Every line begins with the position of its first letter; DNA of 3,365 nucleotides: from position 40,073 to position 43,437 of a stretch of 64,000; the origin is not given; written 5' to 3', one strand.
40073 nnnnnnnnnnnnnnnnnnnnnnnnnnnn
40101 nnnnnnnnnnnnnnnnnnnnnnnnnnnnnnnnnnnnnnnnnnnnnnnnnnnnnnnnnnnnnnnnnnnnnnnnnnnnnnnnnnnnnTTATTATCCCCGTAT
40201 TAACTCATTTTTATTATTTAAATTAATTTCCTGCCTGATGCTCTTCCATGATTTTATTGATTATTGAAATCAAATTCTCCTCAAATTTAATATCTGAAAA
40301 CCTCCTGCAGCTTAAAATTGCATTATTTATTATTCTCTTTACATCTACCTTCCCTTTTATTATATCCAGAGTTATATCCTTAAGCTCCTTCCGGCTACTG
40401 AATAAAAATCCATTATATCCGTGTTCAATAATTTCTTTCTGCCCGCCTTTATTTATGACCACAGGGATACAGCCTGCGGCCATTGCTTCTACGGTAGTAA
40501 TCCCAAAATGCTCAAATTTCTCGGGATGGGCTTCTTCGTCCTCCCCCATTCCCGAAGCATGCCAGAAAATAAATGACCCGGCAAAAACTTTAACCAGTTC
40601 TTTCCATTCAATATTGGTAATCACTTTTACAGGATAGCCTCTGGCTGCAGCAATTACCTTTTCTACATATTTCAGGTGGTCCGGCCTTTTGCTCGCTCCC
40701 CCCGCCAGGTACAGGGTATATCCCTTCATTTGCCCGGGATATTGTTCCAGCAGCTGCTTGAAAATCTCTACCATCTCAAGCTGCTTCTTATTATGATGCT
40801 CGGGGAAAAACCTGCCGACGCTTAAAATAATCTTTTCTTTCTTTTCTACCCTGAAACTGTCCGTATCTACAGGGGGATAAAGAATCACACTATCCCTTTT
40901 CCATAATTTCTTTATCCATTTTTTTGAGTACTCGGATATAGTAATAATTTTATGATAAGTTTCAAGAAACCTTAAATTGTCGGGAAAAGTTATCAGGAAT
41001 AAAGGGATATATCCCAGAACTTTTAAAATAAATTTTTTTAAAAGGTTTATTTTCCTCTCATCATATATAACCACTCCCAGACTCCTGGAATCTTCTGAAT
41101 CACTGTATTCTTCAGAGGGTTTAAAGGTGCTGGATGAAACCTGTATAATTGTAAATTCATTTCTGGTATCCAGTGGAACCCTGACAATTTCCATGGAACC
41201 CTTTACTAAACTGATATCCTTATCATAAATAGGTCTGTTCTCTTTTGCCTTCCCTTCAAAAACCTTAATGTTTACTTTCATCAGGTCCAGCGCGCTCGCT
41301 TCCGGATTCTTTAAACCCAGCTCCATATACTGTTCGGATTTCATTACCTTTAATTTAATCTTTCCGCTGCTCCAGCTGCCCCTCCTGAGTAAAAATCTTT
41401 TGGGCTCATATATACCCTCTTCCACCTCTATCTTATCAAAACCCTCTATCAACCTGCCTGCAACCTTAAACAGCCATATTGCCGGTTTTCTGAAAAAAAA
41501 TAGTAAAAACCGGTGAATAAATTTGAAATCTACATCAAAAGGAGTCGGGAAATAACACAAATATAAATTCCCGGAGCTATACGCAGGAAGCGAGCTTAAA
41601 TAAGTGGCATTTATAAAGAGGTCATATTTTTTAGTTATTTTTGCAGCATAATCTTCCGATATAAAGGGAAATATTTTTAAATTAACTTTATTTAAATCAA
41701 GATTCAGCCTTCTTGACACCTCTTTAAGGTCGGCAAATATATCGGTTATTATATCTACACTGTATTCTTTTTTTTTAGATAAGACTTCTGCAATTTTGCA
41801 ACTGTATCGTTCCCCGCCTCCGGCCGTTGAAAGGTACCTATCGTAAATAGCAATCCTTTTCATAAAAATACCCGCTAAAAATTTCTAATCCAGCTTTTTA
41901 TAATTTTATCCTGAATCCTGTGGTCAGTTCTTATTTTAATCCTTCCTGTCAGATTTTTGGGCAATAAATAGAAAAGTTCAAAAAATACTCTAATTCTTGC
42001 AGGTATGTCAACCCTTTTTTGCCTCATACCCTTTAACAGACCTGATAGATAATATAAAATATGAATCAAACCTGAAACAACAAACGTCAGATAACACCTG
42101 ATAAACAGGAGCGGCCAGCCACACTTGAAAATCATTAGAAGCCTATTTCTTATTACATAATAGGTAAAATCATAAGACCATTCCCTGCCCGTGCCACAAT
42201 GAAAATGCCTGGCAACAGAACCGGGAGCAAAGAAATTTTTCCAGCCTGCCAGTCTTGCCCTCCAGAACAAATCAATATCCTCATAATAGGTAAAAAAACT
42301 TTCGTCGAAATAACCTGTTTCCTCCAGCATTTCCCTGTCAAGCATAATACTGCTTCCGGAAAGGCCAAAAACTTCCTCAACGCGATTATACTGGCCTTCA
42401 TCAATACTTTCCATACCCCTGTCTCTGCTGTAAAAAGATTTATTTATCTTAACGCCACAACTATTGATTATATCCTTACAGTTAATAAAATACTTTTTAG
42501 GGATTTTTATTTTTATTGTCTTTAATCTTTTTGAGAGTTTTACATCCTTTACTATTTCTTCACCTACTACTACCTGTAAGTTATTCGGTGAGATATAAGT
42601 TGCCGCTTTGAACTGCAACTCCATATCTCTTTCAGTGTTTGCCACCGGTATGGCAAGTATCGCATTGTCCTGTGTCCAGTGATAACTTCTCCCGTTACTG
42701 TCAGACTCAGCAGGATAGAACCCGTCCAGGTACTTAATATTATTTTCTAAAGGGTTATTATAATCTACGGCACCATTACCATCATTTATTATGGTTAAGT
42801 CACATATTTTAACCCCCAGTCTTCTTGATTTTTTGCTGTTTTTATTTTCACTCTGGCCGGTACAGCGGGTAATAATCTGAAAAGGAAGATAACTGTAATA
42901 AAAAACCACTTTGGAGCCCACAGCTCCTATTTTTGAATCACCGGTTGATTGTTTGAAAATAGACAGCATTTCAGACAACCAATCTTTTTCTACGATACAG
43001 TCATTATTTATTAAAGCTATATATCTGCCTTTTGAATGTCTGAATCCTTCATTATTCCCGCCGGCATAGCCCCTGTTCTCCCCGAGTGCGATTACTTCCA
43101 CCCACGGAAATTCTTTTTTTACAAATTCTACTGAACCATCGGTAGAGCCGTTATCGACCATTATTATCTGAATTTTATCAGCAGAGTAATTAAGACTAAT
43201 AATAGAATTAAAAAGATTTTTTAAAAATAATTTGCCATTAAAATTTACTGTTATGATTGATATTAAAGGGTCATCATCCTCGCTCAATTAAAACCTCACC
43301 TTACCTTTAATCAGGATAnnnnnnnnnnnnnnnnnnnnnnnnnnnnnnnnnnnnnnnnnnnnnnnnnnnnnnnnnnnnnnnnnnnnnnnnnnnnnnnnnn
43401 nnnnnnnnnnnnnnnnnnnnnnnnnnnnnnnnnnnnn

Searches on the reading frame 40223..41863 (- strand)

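Call 8: search_protein_families(library=pfam, proteins=[window:40223-41863:-], max_evalue=0.001)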
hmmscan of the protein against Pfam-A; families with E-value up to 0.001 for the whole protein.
window:40223-41863:- (546 aa): 2 families
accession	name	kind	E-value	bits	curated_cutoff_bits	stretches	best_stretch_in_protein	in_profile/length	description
PF00534.26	Glycos_transf_1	-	1.4e-21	77.2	26.4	1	338-515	10-169/172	Glycosyl transferases group 1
PF13692.12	Glyco_trans_1_4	-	1.8e-13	51.4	27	1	344-494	2-132/142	Glycosyl transferases group 1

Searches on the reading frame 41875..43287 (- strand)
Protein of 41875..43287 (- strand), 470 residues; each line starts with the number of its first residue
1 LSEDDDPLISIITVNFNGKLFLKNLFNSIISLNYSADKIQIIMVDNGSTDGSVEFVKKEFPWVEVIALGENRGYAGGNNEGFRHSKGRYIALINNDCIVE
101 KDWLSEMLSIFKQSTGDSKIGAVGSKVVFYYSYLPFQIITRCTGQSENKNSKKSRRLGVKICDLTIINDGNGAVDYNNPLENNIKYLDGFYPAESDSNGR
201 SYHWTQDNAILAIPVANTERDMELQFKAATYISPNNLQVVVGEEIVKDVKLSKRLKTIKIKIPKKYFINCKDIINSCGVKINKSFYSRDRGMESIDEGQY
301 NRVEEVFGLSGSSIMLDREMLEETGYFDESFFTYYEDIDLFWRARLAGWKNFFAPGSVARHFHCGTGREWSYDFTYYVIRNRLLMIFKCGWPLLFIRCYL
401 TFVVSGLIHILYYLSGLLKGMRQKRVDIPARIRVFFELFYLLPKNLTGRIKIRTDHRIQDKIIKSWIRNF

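Call 8: search_protein_families(library=pfam, proteins=[window:41875-43287:-], max_evalue=0.001)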
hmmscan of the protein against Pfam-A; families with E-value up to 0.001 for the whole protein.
window:41875-43287:- (470 aa): 5 families
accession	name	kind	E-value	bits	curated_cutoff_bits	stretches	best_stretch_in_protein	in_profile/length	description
PF00535.33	Glycos_transf_2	-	5.4e-24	85.4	23.3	1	10-123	1-115/168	Glycosyl transferase family 2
PF13641.12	Glyco_tranf_2_3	-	5.5e-13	49.9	27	2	9-126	3-122/230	Glycosyltransferase like family 2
PF10111.15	Glyco_tranf_2_2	-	1.4e-11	44.8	27.3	2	36-114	27-109/276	Glycosyltransferase like family 2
PF13712.12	Glyco_tranf_2_5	-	3.1e-06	27.5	27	1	63-126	30-94/210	Glycosyltransferase like family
PF13632.12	Glyco_trans_2_3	-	4.6e-06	27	27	1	301-415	64-181/198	Glycosyl transferase family group 2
